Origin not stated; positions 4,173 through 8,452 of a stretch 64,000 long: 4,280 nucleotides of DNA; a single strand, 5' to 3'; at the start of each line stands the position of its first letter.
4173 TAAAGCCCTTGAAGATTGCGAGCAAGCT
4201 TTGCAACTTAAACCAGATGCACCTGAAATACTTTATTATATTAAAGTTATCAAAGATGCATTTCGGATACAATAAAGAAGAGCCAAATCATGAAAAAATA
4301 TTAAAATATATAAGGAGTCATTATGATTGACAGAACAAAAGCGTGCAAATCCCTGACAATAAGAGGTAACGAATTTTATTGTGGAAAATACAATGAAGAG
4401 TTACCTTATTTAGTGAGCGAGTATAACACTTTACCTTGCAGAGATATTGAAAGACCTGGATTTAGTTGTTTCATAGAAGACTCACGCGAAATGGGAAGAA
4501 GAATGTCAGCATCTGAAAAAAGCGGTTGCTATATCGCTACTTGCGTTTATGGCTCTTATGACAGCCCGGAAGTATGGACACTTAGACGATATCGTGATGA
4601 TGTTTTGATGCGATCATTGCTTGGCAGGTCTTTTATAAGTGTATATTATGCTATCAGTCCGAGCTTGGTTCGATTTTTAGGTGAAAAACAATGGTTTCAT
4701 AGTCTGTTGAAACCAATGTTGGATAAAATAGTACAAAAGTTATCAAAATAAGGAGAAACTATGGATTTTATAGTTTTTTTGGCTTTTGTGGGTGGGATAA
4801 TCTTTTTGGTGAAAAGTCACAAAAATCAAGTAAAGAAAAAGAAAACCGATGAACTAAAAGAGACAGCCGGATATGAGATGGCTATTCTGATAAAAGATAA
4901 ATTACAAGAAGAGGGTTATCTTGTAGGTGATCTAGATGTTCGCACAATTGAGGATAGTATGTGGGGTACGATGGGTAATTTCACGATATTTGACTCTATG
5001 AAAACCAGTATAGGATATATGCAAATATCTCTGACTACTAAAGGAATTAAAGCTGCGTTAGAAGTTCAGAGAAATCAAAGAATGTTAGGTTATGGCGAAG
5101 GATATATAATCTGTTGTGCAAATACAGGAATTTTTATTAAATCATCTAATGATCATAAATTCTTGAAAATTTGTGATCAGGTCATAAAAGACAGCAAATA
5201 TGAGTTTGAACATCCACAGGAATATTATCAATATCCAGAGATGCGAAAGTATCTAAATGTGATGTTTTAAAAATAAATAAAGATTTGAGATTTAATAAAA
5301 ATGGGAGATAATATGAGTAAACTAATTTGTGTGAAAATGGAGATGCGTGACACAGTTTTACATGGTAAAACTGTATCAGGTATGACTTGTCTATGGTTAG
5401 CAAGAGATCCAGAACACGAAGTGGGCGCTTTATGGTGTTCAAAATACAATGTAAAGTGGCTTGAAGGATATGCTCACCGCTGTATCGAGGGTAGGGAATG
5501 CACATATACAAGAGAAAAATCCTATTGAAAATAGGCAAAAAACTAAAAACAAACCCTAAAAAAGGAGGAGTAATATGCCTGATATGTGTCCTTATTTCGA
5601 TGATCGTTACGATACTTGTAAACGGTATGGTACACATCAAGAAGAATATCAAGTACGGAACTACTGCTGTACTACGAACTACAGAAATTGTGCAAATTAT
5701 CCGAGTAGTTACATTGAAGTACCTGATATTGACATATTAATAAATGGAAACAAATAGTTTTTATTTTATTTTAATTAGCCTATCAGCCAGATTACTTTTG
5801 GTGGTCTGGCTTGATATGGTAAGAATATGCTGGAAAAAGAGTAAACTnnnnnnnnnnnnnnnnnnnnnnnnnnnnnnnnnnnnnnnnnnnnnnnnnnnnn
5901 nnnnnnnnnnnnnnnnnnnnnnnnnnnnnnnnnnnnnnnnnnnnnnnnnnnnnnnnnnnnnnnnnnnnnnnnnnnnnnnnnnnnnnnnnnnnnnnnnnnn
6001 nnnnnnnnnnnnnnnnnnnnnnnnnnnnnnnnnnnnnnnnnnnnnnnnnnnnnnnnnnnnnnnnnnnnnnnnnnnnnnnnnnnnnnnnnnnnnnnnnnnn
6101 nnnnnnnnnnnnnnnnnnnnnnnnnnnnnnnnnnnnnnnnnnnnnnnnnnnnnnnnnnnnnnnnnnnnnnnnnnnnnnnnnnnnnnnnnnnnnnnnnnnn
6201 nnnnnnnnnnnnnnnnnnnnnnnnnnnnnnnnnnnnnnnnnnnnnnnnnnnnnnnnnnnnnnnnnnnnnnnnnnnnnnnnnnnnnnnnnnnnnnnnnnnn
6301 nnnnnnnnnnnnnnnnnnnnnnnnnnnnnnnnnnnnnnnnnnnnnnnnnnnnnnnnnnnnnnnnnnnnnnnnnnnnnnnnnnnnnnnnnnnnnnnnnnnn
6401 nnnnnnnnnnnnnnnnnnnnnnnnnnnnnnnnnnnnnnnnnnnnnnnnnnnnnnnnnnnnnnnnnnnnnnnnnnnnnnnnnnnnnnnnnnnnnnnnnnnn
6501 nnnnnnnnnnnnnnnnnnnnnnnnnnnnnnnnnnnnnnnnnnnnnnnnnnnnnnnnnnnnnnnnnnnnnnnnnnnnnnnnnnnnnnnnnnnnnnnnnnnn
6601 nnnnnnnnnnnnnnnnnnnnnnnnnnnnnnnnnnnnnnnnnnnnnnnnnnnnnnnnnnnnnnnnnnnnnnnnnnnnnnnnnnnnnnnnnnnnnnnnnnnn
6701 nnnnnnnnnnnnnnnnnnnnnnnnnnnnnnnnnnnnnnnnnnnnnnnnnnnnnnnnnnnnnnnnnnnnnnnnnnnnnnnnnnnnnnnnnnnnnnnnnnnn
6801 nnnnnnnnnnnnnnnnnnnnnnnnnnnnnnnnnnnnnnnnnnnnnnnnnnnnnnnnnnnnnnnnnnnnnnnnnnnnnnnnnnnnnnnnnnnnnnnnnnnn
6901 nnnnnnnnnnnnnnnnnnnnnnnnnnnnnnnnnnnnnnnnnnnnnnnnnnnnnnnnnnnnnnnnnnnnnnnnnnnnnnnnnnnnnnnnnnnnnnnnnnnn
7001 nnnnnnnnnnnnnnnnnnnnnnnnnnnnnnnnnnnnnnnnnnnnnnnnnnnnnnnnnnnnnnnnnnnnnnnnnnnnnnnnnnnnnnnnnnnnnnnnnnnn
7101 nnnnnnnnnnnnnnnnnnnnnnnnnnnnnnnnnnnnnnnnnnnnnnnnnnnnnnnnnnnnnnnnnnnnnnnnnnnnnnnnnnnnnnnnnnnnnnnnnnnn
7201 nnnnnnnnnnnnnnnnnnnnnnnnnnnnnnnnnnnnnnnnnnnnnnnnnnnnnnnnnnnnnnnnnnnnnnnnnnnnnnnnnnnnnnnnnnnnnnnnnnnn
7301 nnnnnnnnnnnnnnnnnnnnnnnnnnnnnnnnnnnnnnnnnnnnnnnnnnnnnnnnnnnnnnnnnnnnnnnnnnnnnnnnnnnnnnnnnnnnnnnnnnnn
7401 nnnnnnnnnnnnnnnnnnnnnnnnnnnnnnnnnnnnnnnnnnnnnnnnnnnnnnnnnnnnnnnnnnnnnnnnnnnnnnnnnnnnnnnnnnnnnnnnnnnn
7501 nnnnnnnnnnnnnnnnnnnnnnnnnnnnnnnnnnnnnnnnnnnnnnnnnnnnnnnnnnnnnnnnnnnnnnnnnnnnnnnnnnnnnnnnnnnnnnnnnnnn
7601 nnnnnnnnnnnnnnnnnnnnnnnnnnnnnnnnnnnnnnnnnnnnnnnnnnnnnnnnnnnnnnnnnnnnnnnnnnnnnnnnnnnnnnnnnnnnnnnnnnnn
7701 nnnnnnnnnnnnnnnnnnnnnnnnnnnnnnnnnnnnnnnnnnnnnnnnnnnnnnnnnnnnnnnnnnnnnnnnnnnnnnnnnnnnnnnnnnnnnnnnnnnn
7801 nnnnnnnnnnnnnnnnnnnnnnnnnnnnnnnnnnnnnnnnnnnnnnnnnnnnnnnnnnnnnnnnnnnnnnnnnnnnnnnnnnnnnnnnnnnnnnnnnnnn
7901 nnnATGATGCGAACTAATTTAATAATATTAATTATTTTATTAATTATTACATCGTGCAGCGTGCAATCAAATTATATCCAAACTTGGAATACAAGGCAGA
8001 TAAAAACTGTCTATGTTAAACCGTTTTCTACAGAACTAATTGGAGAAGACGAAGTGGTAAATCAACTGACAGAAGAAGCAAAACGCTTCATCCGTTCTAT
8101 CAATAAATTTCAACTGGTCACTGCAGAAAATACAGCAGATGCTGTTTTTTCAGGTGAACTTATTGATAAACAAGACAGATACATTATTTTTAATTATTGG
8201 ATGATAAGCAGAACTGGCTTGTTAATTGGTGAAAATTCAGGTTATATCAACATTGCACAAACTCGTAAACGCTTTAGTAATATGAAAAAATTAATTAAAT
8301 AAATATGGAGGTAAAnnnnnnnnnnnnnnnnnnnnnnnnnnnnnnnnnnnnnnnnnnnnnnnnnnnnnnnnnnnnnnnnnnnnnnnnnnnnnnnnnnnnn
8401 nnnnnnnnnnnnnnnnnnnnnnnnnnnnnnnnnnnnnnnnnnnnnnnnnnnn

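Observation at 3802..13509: Compact 11-gene cluster of TPR, Cys-rich, secreted, lipoprotein and adhesin-like proteins with no enzyme: candidate uncharacterised cell-envelope system on a mobile-looking segment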

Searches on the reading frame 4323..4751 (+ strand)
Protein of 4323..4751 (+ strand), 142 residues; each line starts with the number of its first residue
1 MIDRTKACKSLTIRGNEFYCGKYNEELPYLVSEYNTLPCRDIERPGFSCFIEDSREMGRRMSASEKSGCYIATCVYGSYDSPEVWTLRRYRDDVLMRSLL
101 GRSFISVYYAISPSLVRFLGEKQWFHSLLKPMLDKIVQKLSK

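Call 3: search_protein_families(library=pfam, proteins=[window:4323-4751:+], max_evalue=0.1)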
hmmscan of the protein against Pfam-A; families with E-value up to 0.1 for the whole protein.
window:4323-4751:+ (142 aa): 0 families

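Call 4: search_protein_families(library=ncbifam, proteins=[window:4323-4751:+], max_evalue=0.1)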
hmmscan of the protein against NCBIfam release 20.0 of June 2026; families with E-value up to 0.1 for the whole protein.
window:4323-4751:+ (142 aa): 1 family
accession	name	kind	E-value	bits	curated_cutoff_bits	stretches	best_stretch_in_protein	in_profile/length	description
NF041770.1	CFI_box_CTERM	domain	1.3e-23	82.5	40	1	69-137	1-69/69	CFI-box-CTERM domain-containing protein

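Call 7: find_encoding_contigs(protein=window:4323-4751:+, flank=10000, max_places=10)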
Protein window:4323-4751:+ (142 aa): 2 contigs read that carry it; 2 places shown.
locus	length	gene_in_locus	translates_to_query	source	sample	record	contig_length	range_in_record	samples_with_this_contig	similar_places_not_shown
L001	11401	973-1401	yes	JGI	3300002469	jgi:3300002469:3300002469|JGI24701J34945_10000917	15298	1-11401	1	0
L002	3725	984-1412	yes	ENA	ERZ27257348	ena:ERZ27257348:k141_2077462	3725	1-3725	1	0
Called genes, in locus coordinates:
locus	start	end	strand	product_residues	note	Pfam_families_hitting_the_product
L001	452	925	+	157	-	-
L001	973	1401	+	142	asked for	-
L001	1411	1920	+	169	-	-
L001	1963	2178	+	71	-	-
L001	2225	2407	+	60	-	-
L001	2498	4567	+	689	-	PF13306:LRR_5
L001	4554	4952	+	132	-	-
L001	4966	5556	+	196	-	PF13568:OMP_b-brl_2 (faint)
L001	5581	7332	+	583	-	PF02368:Big_2 (weak), PF07679:I-set (faint), PF13927:Ig_3 (faint), PF02368:Big_2 (weak)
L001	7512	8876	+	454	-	PF13648:Lipocalin_4 (faint)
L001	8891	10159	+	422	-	PF13648:Lipocalin_4 (weak)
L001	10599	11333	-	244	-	PF17761:DUF1016_N, PF06250:YhcG_C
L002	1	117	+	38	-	?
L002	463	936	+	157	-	-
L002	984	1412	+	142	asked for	-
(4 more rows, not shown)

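Call 8: search_protein_families(library=padloc, proteins=[window:4323-4751:+], max_evalue=0.1)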
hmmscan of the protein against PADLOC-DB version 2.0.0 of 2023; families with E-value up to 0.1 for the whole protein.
window:4323-4751:+ (142 aa): 0 families

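Call 9: search_protein_families(library=phrogs, proteins=[window:4323-4751:+], max_evalue=0.1)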
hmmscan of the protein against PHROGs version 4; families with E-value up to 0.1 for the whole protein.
window:4323-4751:+ (142 aa): 0 families

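Call 77: predict_structure(alignment_id=A3)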
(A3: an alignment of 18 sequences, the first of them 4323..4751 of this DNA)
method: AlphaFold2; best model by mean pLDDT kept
length: 142 residues; sequences in the alignment: 18
mean_pLDDT: 55.5   pTM: 0.32
mean pLDDT of the five models: 55.5, 54.4, 54.1, 54.1, 53.5
residues with pLDDT >= 90: 3; 70-90: 50; 50-70: 12; < 50: 77
segments of 3 or more residues with pLDDT < 50: 1-14, 16-78
pLDDT, mean of each block of 10 residues (from residue 1): 36 42 40 32 31 33 42 45 72 86 80 70 85 79 71
secondary structure, 60 per line:
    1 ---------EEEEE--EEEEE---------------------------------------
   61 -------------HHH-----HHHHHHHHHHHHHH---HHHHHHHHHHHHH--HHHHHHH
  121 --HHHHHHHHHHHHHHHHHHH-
elements in order: E10-14 E17-21 H82-95 H99-111 H114-120 H123-141

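Call 82: fold_search(model_id=the predicted structure, library=pdb)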
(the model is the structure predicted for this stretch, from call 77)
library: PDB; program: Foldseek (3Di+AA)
matches with E <= 10: 7; with E <= 0.001: 0
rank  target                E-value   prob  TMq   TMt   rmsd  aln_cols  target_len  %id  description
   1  6yny_s                1.3e+00  0.08  0.18  0.21  22.9       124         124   11  Cryo-EM structure of Tetrahymena thermophila mitochondrial ATP synthase - F1Fo composite dimer model (released 2020-09-30)
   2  6yny_S                3.6e+00  0.06  0.23  0.25  17.5       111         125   15  Cryo-EM structure of Tetrahymena thermophila mitochondrial ATP synthase - F1Fo composite dimer model (released 2020-09-30)
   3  6ynx_s                3.6e+00  0.06  0.21  0.27  18.7       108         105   16  Cryo-EM structure of Tetrahymena thermophila mitochondrial ATP synthase - Fo-subcomplex (released 2020-09-30)
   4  6ynx_S                4.7e+00  0.06  0.22  0.28  15.8        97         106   14  Cryo-EM structure of Tetrahymena thermophila mitochondrial ATP synthase - Fo-subcomplex (released 2020-09-30)
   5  8rve_c                8.6e+00  0.01  0.15  0.15  33.5       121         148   13  Vimentin intermediate filament (released 2024-04-10)
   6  8rve_g                8.6e+00  0.01  0.15  0.12  33.5       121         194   13  Vimentin intermediate filament (released 2024-04-10)
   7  8iyj_T0               9.9e+00  0.01  0.14  0.16  35.2       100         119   13  Cryo-EM structure of the 48-nm repeat doublet microtubule from mouse sperm (released 2023-07-05)

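Call 85: search_protein_families(library=pfam, proteins=[L063:448-1347:+, L063:1409-1984:+], max_evalue=0.01)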
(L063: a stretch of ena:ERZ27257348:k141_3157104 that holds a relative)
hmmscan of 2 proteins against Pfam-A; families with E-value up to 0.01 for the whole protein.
L063:448-1347:+ (299 aa): 4 families
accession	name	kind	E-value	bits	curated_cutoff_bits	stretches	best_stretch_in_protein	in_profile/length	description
PF13540.12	RCC1_2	-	2.7e-35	119.7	22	4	74-102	1-29/30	Regulator of chromosome condensation (RCC1) repeat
PF25390.1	WD40_RLD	-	4.1e-21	76.2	150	1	31-250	34-273/363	RCC1-like domain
PF00415.24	RCC1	-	0.00014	22.8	21.7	0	111-124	36-49/50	Regulator of chromosome condensation (RCC1) repeat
PF09048.16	Cro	-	0.0062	16.9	32.7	0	115-133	33-51/59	Cro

L063:1409-1984:+ (192 aa): 1 family
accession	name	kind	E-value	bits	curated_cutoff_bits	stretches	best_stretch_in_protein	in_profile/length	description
PF10112.14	Halogen_Hydrol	-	0.0052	17.2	29.8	0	49-154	2-97/191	5-bromo-4-chloroindolyl phosphate hydrolysis protein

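Call 96: search_protein_families(library=padloc, proteins=[L063:448-1347:+], max_evalue=0.001)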
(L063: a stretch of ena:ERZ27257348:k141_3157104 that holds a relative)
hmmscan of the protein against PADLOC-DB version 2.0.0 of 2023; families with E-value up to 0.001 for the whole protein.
L063:448-1347:+ (299 aa): 0 families

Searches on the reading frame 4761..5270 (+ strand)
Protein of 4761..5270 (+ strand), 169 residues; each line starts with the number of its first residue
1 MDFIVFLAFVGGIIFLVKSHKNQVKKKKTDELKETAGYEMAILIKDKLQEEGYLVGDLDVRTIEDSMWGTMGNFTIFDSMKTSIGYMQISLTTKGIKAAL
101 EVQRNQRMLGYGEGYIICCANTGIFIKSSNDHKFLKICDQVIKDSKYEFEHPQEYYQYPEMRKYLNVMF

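Call 3: search_protein_families(library=pfam, proteins=[window:4761-5270:+], max_evalue=0.1)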
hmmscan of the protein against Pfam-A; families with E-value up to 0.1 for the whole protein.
window:4761-5270:+ (169 aa): 0 families

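Call 4: search_protein_families(library=ncbifam, proteins=[window:4761-5270:+], max_evalue=0.1)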
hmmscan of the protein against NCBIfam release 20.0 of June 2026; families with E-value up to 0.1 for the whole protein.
window:4761-5270:+ (169 aa): 0 families

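Call 8: search_protein_families(library=padloc, proteins=[window:4761-5270:+], max_evalue=0.1)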
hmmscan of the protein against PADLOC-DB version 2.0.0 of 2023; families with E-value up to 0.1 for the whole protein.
window:4761-5270:+ (169 aa): 0 families

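Call 9: search_protein_families(library=phrogs, proteins=[window:4761-5270:+], max_evalue=0.1)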
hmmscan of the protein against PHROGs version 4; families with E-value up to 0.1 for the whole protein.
window:4761-5270:+ (169 aa): 1 family
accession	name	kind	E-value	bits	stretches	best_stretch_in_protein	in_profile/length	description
phrog_7981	-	unknown function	0.082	14.2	0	93-162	25-95/140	-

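Call 12: find_homologous_proteins(query=window:4761-5270:+, max_evalue=0.001)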
Query window:4761-5270:+ (169 aa): 1 proteins with E <= 0.001 among 16 candidates.
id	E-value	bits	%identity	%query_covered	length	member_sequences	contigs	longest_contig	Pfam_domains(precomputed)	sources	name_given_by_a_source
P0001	2.8e-108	377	100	100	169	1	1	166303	-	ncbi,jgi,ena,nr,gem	ncbi:MAG: hypothetical protein FWG98_00085 [Candidatus Cloacimonetes bacterium]|nr:hypothetical prot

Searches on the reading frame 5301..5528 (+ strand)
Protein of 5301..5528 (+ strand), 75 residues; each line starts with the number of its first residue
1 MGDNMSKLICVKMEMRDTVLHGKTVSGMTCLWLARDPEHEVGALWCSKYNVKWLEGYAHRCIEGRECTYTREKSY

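Call 3: search_protein_families(library=pfam, proteins=[window:5301-5528:+], max_evalue=0.1)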
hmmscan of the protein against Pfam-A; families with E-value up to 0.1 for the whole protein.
window:5301-5528:+ (75 aa): 0 families

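Call 4: search_protein_families(library=ncbifam, proteins=[window:5301-5528:+], max_evalue=0.1)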
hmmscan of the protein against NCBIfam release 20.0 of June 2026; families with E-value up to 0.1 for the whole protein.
window:5301-5528:+ (75 aa): 0 families

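Call 8: search_protein_families(library=padloc, proteins=[window:5301-5528:+], max_evalue=0.1)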
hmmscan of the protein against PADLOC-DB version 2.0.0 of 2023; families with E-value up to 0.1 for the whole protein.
window:5301-5528:+ (75 aa): 0 families

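Call 9: search_protein_families(library=phrogs, proteins=[window:5301-5528:+], max_evalue=0.1)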
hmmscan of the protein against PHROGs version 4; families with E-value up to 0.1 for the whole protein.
window:5301-5528:+ (75 aa): 0 families

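Call 85: search_protein_families(library=pfam, proteins=[L063:448-1347:+, L063:1409-1984:+], max_evalue=0.01)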
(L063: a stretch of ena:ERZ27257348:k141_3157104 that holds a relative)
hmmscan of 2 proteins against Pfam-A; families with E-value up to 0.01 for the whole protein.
L063:448-1347:+ (299 aa): 4 families
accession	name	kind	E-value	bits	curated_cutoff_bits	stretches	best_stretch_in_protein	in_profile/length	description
PF13540.12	RCC1_2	-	2.7e-35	119.7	22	4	74-102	1-29/30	Regulator of chromosome condensation (RCC1) repeat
PF25390.1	WD40_RLD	-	4.1e-21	76.2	150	1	31-250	34-273/363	RCC1-like domain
PF00415.24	RCC1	-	0.00014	22.8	21.7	0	111-124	36-49/50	Regulator of chromosome condensation (RCC1) repeat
PF09048.16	Cro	-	0.0062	16.9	32.7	0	115-133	33-51/59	Cro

L063:1409-1984:+ (192 aa): 1 family
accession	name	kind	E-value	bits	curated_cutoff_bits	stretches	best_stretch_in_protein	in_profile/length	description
PF10112.14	Halogen_Hydrol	-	0.0052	17.2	29.8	0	49-154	2-97/191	5-bromo-4-chloroindolyl phosphate hydrolysis protein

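Call 96: search_protein_families(library=padloc, proteins=[L063:448-1347:+], max_evalue=0.001)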
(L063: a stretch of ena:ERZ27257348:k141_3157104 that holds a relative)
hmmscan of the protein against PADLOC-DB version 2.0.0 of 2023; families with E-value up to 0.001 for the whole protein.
L063:448-1347:+ (299 aa): 0 families

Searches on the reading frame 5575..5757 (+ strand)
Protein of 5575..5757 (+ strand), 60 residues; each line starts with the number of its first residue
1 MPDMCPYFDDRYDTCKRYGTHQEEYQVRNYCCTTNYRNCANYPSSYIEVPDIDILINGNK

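Call 3: search_protein_families(library=pfam, proteins=[window:5575-5757:+], max_evalue=0.1)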
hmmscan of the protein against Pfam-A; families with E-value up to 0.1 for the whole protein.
window:5575-5757:+ (60 aa): 0 families

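Call 4: search_protein_families(library=ncbifam, proteins=[window:5575-5757:+], max_evalue=0.1)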
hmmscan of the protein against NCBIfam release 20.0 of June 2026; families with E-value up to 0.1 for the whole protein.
window:5575-5757:+ (60 aa): 0 families

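Call 8: search_protein_families(library=padloc, proteins=[window:5575-5757:+], max_evalue=0.1)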
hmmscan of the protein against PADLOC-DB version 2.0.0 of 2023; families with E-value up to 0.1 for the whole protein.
window:5575-5757:+ (60 aa): 0 families

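Call 9: search_protein_families(library=phrogs, proteins=[window:5575-5757:+], max_evalue=0.1)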
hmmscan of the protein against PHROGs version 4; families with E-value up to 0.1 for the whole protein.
window:5575-5757:+ (60 aa): 0 families

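Call 71: find_related_loci(query=A2, collection=metagenome_contigs, flank=8000)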
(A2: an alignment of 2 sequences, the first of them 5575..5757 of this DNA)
Query A2 (60 aa) in metagenome_contigs; peptide patterns used: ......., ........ (x = any residue, [..] = any of these).
26 stretches matched a pattern, but none encodes a relative of the query by tblastn (E <= 1e-3).

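Call 85: search_protein_families(library=pfam, proteins=[L063:448-1347:+, L063:1409-1984:+], max_evalue=0.01)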
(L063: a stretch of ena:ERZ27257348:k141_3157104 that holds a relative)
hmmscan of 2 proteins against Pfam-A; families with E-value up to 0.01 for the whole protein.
L063:448-1347:+ (299 aa): 4 families
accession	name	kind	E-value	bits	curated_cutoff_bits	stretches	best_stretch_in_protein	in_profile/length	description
PF13540.12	RCC1_2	-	2.7e-35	119.7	22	4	74-102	1-29/30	Regulator of chromosome condensation (RCC1) repeat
PF25390.1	WD40_RLD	-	4.1e-21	76.2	150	1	31-250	34-273/363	RCC1-like domain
PF00415.24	RCC1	-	0.00014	22.8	21.7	0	111-124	36-49/50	Regulator of chromosome condensation (RCC1) repeat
PF09048.16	Cro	-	0.0062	16.9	32.7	0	115-133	33-51/59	Cro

L063:1409-1984:+ (192 aa): 1 family
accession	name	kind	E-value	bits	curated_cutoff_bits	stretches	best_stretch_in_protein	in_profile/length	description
PF10112.14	Halogen_Hydrol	-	0.0052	17.2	29.8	0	49-154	2-97/191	5-bromo-4-chloroindolyl phosphate hydrolysis protein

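Call 96: search_protein_families(library=padloc, proteins=[L063:448-1347:+], max_evalue=0.001)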
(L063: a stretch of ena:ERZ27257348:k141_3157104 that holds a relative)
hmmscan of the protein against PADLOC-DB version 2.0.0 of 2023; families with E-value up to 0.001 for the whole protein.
L063:448-1347:+ (299 aa): 0 families

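Call 104: find_related_loci(query=A2, collection=viral_contigs, flank=8000)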
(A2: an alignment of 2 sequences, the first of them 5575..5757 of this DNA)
Query A2 (60 aa) in viral_contigs; peptide patterns used: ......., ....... (x = any residue, [..] = any of these).
13 stretches matched a pattern, but none encodes a relative of the query by tblastn (E <= 1e-3).

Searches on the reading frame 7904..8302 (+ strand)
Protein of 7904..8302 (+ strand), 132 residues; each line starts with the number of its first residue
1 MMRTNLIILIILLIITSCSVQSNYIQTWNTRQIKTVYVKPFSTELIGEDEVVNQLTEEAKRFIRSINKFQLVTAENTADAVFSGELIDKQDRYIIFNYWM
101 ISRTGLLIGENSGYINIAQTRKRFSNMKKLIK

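Call 3: search_protein_families(library=pfam, proteins=[window:7904-8302:+], max_evalue=0.1)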
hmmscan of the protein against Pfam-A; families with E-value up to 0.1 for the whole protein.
window:7904-8302:+ (132 aa): 3 families
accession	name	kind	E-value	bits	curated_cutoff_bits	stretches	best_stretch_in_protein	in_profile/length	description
PF06692.16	MNSV_P7B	-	0.032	14.7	22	1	6-38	20-53/61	Melon necrotic spot virus P7B protein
PF14060.11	DUF4252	-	0.041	14.5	23.9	1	31-80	5-51/125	Domain of unknown function (DUF4252)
PF18276.7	TcA_TcB_BD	-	0.043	13.3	25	1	46-111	38-102/287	Tc toxin complex TcA C-terminal TcB-binding domain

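Call 4: search_protein_families(library=ncbifam, proteins=[window:7904-8302:+], max_evalue=0.1)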
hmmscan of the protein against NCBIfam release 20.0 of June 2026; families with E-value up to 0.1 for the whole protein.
window:7904-8302:+ (132 aa): 1 family
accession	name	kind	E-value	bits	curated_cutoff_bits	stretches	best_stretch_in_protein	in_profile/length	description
NF058626.1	GFO_1090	equivalog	0.011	15.4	150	1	2-89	1-87/177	GFO_1090 family protein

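Call 8: search_protein_families(library=padloc, proteins=[window:7904-8302:+], max_evalue=0.1)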
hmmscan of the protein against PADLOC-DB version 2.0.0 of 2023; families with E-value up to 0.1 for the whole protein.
window:7904-8302:+ (132 aa): 0 families

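Call 9: search_protein_families(library=phrogs, proteins=[window:7904-8302:+], max_evalue=0.1)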
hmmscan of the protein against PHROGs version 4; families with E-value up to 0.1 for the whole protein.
window:7904-8302:+ (132 aa): 3 families
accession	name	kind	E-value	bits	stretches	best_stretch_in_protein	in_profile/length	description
phrog_1275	-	lysis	0.01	16.7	1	1-68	4-63/81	Rz-like spanin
phrog_22465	-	unknown function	0.019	16.3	1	5-63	2-63/115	-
phrog_18046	-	unknown function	0.027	15.5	1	32-96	8-72/114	-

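Call 85: search_protein_families(library=pfam, proteins=[L063:448-1347:+, L063:1409-1984:+], max_evalue=0.01)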
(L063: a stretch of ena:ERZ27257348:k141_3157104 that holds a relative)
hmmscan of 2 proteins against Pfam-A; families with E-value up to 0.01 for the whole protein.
L063:448-1347:+ (299 aa): 4 families
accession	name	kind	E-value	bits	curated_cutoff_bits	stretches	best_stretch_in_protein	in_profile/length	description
PF13540.12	RCC1_2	-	2.7e-35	119.7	22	4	74-102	1-29/30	Regulator of chromosome condensation (RCC1) repeat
PF25390.1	WD40_RLD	-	4.1e-21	76.2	150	1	31-250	34-273/363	RCC1-like domain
PF00415.24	RCC1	-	0.00014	22.8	21.7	0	111-124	36-49/50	Regulator of chromosome condensation (RCC1) repeat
PF09048.16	Cro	-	0.0062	16.9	32.7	0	115-133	33-51/59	Cro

L063:1409-1984:+ (192 aa): 1 family
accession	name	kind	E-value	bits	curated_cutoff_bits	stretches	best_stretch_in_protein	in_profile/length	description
PF10112.14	Halogen_Hydrol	-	0.0052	17.2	29.8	0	49-154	2-97/191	5-bromo-4-chloroindolyl phosphate hydrolysis protein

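Call 96: search_protein_families(library=padloc, proteins=[L063:448-1347:+], max_evalue=0.001)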
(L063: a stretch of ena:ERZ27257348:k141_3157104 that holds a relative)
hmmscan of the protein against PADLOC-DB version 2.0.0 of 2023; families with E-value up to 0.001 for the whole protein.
L063:448-1347:+ (299 aa): 0 families
